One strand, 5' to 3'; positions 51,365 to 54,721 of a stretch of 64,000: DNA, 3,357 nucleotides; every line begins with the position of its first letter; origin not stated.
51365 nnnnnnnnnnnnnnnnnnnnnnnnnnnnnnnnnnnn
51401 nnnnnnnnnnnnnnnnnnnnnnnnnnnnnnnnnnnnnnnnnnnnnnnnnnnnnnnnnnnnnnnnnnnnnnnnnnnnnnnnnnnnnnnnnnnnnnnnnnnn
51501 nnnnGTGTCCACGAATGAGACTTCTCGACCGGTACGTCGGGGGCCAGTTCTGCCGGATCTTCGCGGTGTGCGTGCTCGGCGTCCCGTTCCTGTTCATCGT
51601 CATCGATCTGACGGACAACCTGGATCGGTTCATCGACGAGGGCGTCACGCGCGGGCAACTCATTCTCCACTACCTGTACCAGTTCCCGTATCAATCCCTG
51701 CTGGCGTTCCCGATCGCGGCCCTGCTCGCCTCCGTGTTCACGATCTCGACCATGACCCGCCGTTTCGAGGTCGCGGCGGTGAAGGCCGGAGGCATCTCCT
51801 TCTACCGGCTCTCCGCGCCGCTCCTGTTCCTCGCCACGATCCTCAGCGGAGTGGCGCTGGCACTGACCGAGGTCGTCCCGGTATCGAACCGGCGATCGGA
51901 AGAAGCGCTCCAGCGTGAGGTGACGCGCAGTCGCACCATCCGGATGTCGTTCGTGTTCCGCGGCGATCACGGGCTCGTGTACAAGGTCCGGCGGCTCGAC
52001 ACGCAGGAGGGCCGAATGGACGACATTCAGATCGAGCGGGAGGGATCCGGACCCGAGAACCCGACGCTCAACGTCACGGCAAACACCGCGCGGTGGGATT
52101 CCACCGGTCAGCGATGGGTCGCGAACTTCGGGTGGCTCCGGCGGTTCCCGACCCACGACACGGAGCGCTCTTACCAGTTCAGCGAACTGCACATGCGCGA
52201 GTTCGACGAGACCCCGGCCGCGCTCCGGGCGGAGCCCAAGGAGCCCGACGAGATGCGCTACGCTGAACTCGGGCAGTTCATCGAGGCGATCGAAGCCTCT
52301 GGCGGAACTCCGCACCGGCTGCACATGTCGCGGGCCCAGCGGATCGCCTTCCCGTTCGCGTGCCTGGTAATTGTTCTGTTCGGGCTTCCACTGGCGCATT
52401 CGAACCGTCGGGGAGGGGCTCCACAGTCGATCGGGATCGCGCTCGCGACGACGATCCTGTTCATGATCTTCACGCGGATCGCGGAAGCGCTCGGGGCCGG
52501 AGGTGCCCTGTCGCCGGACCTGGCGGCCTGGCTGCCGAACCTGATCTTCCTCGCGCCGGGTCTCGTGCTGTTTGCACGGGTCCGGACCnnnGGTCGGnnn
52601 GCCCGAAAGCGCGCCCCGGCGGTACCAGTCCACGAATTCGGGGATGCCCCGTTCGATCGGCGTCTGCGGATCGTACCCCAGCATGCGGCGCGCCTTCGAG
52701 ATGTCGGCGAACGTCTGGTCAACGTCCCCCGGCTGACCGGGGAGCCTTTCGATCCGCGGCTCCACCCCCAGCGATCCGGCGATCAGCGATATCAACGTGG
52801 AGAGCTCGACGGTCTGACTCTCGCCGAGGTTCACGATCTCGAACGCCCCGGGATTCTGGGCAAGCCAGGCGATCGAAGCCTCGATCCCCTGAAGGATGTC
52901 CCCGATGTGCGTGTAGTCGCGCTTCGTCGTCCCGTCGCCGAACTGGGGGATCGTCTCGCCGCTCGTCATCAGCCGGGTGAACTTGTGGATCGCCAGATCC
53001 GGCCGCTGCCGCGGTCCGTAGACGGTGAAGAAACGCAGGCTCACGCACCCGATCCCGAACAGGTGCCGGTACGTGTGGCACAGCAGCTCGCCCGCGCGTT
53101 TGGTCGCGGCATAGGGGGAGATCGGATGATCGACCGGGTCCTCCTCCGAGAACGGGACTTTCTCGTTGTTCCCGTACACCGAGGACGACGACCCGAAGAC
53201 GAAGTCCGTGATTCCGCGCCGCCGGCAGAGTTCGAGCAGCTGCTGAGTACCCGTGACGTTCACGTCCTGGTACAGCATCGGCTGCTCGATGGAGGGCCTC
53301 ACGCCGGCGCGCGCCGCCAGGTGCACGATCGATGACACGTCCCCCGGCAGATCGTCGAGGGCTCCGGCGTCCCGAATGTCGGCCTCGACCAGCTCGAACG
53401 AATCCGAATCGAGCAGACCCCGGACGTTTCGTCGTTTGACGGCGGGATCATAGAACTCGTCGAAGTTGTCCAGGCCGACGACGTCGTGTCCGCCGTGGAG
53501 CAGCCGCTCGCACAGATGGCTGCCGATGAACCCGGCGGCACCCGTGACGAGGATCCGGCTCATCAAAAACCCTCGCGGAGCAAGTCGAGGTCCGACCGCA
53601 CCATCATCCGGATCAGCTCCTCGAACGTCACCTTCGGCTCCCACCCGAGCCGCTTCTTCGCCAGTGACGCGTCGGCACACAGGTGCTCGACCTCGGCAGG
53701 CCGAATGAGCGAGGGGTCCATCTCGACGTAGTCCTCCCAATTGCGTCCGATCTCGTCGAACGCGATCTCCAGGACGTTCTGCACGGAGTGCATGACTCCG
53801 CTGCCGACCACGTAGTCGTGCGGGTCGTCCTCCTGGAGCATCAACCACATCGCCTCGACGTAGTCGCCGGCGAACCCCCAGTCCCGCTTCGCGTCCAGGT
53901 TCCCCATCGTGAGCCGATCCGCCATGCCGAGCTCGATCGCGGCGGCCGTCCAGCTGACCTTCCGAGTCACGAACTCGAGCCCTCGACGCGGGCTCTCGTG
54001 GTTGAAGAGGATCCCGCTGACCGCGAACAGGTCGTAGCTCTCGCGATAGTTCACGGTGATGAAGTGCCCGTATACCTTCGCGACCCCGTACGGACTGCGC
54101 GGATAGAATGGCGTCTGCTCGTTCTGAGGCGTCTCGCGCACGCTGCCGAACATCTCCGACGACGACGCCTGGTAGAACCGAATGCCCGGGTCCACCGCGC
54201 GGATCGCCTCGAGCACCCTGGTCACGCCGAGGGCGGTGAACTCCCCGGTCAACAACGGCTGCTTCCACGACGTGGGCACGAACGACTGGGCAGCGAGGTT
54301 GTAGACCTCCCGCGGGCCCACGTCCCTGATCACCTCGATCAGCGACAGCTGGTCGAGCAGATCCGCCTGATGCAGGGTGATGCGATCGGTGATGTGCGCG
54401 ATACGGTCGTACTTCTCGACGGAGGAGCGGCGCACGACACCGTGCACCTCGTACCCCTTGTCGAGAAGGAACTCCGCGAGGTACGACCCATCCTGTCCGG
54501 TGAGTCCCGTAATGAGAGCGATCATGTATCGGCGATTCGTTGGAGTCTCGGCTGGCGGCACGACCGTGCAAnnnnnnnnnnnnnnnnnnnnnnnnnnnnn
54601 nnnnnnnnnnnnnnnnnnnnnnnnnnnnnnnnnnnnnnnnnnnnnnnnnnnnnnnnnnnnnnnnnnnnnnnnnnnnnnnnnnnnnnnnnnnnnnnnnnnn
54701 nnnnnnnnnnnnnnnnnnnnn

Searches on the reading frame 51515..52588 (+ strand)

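Call 14: search_protein_families(library=pfam, proteins=[window:51515-52588:+], max_evalue=0.001)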
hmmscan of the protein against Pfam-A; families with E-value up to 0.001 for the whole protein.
window:51515-52588:+ (358 aa): 1 family
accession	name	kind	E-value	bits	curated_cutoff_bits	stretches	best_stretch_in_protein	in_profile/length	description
PF03739.19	LptF_LptG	-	3.4e-71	240.6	27.9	1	6-355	1-353/353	Lipopolysaccharide export system permease LptF/LptG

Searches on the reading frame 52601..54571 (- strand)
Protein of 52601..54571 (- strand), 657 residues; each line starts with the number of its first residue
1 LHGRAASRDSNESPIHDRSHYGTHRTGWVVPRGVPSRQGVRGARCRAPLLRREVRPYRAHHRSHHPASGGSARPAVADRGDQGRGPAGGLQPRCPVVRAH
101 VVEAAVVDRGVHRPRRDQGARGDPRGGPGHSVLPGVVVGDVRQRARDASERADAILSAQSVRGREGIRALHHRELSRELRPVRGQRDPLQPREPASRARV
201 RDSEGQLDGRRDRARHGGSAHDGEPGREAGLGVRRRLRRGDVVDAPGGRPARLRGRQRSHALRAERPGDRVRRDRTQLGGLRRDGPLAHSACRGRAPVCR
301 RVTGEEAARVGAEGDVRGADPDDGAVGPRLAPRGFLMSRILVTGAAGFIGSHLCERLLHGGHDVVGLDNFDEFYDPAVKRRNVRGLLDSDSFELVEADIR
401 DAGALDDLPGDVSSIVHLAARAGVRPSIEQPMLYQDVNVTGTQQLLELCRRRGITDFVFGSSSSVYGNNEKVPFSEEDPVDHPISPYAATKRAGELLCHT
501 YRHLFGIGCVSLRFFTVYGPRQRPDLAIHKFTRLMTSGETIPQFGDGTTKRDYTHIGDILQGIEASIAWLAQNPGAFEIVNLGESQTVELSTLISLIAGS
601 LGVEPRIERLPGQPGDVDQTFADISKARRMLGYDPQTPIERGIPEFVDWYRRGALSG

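Call 14: search_protein_families(library=pfam, proteins=[window:52601-54571:-], max_evalue=0.001)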
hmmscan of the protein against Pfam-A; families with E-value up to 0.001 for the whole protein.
window:52601-54571:- (657 aa): 7 families
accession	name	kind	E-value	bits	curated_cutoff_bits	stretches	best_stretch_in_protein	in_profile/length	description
PF16363.11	GDP_Man_Dehyd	-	7.8e-59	200.2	27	1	341-645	1-331/332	GDP-mannose 4,6 dehydratase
PF01370.27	Epimerase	-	6e-58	196.5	20.9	1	340-573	1-231/240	NAD dependent epimerase/dehydratase family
PF01073.25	3Beta_HSD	-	7.8e-22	78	22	1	341-559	1-221/280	3-beta hydroxysteroid dehydrogenase/isomerase family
PF04321.23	RmlD_sub_bind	-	1.4e-15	57.5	27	1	339-542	2-174/287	RmlD substrate binding domain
PF07993.18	NAD_binding_4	-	6.2e-11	42.4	20.1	1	406-519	83-209/258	Male sterility protein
PF02719.21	Polysacc_synt_2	-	4.8e-10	39.5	20.2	1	340-462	1-128/293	Polysaccharide biosynthesis protein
PF13460.12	NAD_binding_10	-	1.1e-05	25.8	27.2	1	344-494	1-127/184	NAD(P)H-binding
